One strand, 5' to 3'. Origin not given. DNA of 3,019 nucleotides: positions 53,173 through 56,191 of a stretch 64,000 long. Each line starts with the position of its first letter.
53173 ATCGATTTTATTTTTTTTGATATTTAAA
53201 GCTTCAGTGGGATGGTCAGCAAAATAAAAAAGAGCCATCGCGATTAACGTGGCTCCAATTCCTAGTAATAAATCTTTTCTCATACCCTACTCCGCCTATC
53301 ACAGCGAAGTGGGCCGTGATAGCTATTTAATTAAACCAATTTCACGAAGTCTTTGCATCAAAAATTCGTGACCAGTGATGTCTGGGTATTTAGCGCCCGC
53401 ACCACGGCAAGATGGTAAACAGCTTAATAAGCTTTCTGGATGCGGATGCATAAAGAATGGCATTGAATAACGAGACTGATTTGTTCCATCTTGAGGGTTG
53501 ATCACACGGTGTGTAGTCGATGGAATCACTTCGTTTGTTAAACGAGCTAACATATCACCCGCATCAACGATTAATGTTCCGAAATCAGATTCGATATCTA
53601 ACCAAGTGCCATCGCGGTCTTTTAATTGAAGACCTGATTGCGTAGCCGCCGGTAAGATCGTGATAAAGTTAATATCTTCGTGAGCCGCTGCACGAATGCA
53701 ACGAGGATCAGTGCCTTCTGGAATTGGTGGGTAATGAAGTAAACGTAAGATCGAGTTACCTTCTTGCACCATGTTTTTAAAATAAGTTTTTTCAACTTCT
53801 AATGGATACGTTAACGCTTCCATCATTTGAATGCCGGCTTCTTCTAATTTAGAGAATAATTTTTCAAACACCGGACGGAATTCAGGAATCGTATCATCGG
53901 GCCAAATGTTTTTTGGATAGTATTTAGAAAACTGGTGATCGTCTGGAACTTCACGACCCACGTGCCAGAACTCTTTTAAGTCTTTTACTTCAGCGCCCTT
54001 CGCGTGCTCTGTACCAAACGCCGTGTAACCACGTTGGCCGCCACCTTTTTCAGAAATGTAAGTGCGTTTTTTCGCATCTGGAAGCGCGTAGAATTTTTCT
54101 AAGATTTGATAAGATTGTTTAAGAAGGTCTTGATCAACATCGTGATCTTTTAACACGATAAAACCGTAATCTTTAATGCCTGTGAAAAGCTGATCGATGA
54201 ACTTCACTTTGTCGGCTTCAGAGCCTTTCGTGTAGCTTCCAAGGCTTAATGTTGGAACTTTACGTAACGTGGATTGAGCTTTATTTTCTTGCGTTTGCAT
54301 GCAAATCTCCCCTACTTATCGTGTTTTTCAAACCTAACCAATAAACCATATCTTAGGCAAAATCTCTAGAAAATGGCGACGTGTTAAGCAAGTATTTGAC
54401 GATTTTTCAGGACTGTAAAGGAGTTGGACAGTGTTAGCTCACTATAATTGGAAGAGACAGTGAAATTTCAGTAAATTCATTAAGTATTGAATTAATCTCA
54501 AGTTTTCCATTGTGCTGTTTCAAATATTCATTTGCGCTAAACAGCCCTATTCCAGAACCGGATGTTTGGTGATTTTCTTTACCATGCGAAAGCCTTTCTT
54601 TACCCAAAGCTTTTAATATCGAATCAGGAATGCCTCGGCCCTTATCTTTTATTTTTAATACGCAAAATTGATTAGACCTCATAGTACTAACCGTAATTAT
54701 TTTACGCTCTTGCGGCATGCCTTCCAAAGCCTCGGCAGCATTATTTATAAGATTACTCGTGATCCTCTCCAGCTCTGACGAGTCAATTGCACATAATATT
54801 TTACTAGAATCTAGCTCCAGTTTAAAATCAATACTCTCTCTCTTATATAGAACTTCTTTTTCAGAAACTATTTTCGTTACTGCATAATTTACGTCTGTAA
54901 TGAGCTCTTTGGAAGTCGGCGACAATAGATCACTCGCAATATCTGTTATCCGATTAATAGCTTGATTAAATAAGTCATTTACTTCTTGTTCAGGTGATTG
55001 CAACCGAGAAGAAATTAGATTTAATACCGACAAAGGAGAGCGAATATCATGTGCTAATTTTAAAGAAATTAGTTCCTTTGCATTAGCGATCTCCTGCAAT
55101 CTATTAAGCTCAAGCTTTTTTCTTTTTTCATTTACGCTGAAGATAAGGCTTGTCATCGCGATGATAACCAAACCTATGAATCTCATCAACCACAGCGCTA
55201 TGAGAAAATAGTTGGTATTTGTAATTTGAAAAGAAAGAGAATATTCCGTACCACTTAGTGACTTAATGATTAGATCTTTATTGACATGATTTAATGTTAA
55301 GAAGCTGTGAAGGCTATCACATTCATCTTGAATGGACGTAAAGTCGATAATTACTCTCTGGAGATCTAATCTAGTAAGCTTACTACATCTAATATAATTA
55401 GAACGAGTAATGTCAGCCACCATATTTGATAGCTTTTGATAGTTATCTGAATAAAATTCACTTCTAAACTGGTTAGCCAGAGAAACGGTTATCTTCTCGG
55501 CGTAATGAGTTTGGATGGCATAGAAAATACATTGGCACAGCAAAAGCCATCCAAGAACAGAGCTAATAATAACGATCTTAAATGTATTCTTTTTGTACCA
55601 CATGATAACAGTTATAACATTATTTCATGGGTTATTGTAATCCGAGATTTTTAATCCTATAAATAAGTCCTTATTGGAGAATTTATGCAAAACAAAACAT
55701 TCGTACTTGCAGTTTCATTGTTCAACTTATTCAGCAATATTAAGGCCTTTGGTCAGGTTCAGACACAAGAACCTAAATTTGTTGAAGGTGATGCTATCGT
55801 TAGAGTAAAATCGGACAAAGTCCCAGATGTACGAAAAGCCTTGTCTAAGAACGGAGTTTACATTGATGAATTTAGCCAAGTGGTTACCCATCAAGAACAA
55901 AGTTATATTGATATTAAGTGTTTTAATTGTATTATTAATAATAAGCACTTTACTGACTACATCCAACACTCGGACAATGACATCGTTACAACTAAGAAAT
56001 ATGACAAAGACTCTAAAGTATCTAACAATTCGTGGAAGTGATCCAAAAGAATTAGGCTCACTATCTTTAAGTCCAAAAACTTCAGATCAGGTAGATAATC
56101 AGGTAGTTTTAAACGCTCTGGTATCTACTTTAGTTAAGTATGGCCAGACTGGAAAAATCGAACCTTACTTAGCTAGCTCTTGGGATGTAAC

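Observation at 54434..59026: Island with a stand-alone short YcaO, secreted precursor-like protein, SBP, GNAT and divergent orphan histidine kinase: candidate modified-peptide signalling system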

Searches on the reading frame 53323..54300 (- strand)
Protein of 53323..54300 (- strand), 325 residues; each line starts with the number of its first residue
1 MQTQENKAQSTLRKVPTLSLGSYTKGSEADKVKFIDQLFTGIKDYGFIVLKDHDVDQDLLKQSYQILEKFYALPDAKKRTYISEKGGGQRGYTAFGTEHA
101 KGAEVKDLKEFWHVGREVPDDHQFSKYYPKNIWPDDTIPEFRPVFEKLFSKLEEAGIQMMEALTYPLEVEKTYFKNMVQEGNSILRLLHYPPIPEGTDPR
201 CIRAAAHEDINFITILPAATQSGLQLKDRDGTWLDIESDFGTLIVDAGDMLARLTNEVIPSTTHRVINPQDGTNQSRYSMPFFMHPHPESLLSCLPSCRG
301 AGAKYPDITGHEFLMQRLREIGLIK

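Call 3: search_protein_families(library=pfam, proteins=[window:53323-54300:-], max_evalue=0.1)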
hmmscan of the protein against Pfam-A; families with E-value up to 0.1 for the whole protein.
window:53323-54300:- (325 aa): 2 families
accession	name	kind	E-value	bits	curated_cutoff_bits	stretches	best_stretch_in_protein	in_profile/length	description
PF14226.12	DIOX_N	-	4.1e-25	89.2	27.3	1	15-135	1-116/117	non-haem dioxygenase in morphine synthesis N-terminal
PF03171.26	2OG-FeII_Oxy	-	8.3e-18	65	23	1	182-286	2-101/101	2OG-Fe(II) oxygenase superfamily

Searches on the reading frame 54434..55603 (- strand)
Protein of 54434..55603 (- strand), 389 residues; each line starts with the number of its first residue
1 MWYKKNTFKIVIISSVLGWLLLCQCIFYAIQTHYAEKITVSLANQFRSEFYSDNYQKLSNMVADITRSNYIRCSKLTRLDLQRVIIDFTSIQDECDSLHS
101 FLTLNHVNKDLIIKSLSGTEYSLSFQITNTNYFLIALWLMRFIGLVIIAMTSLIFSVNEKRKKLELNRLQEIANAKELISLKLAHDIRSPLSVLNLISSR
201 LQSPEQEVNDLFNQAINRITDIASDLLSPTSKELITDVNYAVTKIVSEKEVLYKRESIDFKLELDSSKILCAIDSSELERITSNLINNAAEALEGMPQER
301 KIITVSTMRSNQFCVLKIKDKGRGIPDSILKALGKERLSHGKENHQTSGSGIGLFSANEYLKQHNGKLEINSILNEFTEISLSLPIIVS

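Call 3: search_protein_families(library=pfam, proteins=[window:54434-55603:-], max_evalue=0.1)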
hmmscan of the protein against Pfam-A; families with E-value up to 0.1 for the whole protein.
window:54434-55603:- (389 aa): 3 families
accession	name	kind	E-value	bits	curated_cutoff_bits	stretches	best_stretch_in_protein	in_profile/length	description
PF02518.31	HATPase_c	-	6.5e-16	59.2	26.4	1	274-385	2-108/111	Histidine kinase-, DNA gyrase B-, and HSP90-like ATPase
PF14501.12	HATPase_c_5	-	7.6e-10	39.1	22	1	276-378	4-96/102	GHKL domain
PF00512.31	HisKA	-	0.0021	18.5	26.9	1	183-228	9-59/66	His Kinase A (phospho-acceptor) domain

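Call 4: search_protein_families(library=ncbifam, proteins=[window:54434-55603:-], max_evalue=0.1)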
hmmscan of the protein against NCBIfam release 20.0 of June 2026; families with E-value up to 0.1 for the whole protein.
window:54434-55603:- (389 aa): 56 families (the best 25 are shown)
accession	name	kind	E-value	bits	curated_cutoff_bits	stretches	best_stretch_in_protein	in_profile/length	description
NF008468.0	PRK11360.1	equivalog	1.2e-18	66.9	646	1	160-386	381-608/616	two-component system sensor histidine kinase AtoS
NF007004.0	PRK09467.1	equivalog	6.1e-16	58.3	415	1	169-386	225-436/440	two-component system sensor histidine kinase EnvZ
TIGR02966.1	phoR_proteo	equivalog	1.5e-15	57.1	334.2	1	182-378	120-327/333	phosphate regulon sensor histidine kinase PhoR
NF033092.0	HK_WalK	equivalog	2e-15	56.4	725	1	235-386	446-594/594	cell wall metabolism sensor histidine kinase WalK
TIGR02916.1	PEP_his_kin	equivalog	2.3e-15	56.2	300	1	213-385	518-679/679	XrtA/PEP-CTERM system histidine kinase PrsK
NF041735.1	hist_kin_RppB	equivalog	7.7e-14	51.3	400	1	183-385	223-438/438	two-component system sensor histidine kinase RppB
NF008312.0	PRK11100.1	equivalog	1.6e-13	50.4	356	1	182-384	262-472/477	two-component system sensor histidine kinase CreC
NF053867.1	SprKinKinDBac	equivalog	2.8e-13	49.1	775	1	159-386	266-497/500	sporulation kinase KinD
NF006800.0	PRK09303.1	equivalog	3e-13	49.5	342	1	164-387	139-378/383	histidine kinase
NF033091.0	HK_VanS_ACDEFG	equivalog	3.4e-13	49.4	400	1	158-382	54-290/293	vancomycin resistance histidine kinase VanS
NF008293.1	PRK11073.1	equivalog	1.8e-12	47.2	240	1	158-386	113-347/349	nitrogen regulation protein NR(II)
NF007688.0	PRK10364.1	equivalog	5.1e-12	45.3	479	1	129-388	192-453/460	two-component system sensor histidine kinase ZraS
NF040691.1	MtrAB_MtrB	equivalog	5.4e-12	45.5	450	1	153-385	246-491/507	MtrAB system histidine kinase MtrB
NF047497.1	HK_LIC_12097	equivalog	9.2e-12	44.4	500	1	157-386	131-366/367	LIC_12097 family sensor histidine kinase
NF047466.1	hybrid_RR_LvrB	exception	1.5e-11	44.1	500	1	173-387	149-377/377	hybrid histidine kinase/response regulator LvrB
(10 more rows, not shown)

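Call 69: search_protein_families(library=padloc, proteins=[window:54434-55603:-], max_evalue=0.01)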
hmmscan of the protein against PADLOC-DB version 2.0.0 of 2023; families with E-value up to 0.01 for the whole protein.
window:54434-55603:- (389 aa): 0 families

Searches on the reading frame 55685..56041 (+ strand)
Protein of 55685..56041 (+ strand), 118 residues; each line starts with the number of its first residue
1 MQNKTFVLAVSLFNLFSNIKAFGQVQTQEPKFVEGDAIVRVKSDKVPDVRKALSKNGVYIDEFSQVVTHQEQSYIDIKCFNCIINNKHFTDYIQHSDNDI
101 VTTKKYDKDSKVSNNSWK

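Call 3: search_protein_families(library=pfam, proteins=[window:55685-56041:+], max_evalue=0.1)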
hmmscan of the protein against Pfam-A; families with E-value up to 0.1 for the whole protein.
window:55685-56041:+ (118 aa): 0 families

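Call 4: search_protein_families(library=ncbifam, proteins=[window:55685-56041:+], max_evalue=0.1)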
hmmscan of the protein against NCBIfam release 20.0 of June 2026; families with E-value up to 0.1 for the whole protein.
window:55685-56041:+ (118 aa): 2 families
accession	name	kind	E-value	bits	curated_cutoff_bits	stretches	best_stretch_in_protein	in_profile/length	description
NF005597.0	PRK07329.1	equivalog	0.0068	16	303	1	86-111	17-42/257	hypothetical protein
NF041111.1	effector_HPE1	subfamily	0.055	13.6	80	1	70-106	32-67/99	HPE1 family effector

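Call 41: find_homologous_proteins(query=window:55685-56041:+, max_evalue=0.01)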
Query window:55685-56041:+ (118 aa): 3 proteins with E <= 0.01 among 3 candidates.
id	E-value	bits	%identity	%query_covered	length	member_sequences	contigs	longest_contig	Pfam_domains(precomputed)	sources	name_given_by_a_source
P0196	1.1e-71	256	100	100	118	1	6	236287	-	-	-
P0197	6.7e-42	160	65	100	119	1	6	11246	-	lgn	-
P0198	5.5e-40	154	64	100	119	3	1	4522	-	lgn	-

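Call 45: find_homologous_proteins(query=A2, max_evalue=0.01)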
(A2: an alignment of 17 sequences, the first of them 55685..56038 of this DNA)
Query A2 (17 sequences) (118 aa, profile of the alignment): 6 proteins with E <= 0.01 among 825 candidates.
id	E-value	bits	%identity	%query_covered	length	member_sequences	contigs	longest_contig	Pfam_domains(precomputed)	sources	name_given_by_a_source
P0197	8.5e-28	114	65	100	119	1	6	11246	-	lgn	-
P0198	2.2e-26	110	64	100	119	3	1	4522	-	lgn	-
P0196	2.6e-25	106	100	100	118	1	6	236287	-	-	-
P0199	2.5e-16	77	38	11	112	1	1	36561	-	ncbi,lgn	ncbi:hypothetical protein WDW86_05580 [Bdellovibrionota bacterium FG-2]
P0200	1.0e-13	69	24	14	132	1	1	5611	-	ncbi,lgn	-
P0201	4.7e-6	44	-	-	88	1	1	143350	-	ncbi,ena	-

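Call 54: predict_structure(alignment_id=A3)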
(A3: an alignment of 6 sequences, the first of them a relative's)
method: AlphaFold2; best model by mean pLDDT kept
length: 118 residues; sequences in the alignment: 6
mean_pLDDT: 45.8   pTM: 0.28
mean pLDDT of the five models: 45.8, 38.2, 37.2, 33.7, 32.9
residues with pLDDT >= 90: 0; 70-90: 0; 50-70: 38; < 50: 80
segments of 3 or more residues with pLDDT < 50: 2-4, 10-47, 70-72, 86-118
pLDDT, mean of each block of 10 residues (from residue 1): 50 46 39 41 49 56 53 54 48 40 35 35
secondary structure, 60 per line:
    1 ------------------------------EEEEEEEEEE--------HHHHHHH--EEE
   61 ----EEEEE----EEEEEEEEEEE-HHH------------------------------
elements in order: E31-40 H49-55 E58-60 E65-69 E74-84

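Call 69: search_protein_families(library=padloc, proteins=[window:55685-56041:+], max_evalue=0.01)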
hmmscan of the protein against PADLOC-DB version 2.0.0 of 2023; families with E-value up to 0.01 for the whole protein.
window:55685-56041:+ (118 aa): 0 families

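Call 72: search_protein_families(library=pfam, alignment_id=A2, max_evalue=1)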
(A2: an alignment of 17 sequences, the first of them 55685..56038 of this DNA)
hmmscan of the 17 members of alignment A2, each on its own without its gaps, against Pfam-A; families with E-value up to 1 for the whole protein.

A. member 1, window:55685-56038:+ (118 aa): 0 families

B. families by the number of members that match (of 17 scanned): 13 families
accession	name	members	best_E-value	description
PF24619.1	Ig_SibA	1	0.0016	SibA-like, immunoglobulin-like domain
PF16238.11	DUF4897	1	0.014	Domain of unknown function (DUF4897)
PF04201.20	TPD52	1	0.024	Tumour protein D52 family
PF00078.32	RVT_1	1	0.039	Reverse transcriptase (RNA-dependent DNA polymerase)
PF23212.2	DUF7064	1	0.04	Domain of unknown function (DUF7064)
PF00449.26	Urease_alpha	1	0.091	Urease alpha-subunit, N-terminal domain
PF13732.12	DrrA1-3_C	1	0.12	ATP-binding protein DrrA1-3-like, C-terminal domain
PF22380.2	Chp1-like_SPOC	1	0.12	Chromo domain-containing protein 1-like, SPOC domain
PF13510.11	Fer2_4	1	0.13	2Fe-2S iron-sulfur cluster binding domain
PF07118.16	DUF1374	1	0.13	Protein of unknown function (DUF1374)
PF05381.18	Peptidase_C21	1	0.14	Tymovirus endopeptidase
PF04265.19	TPK_B1_binding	1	0.17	Thiamin pyrophosphokinase, vitamin B1 binding domain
PF06480.20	FtsH_ext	1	0.29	FtsH Extracellular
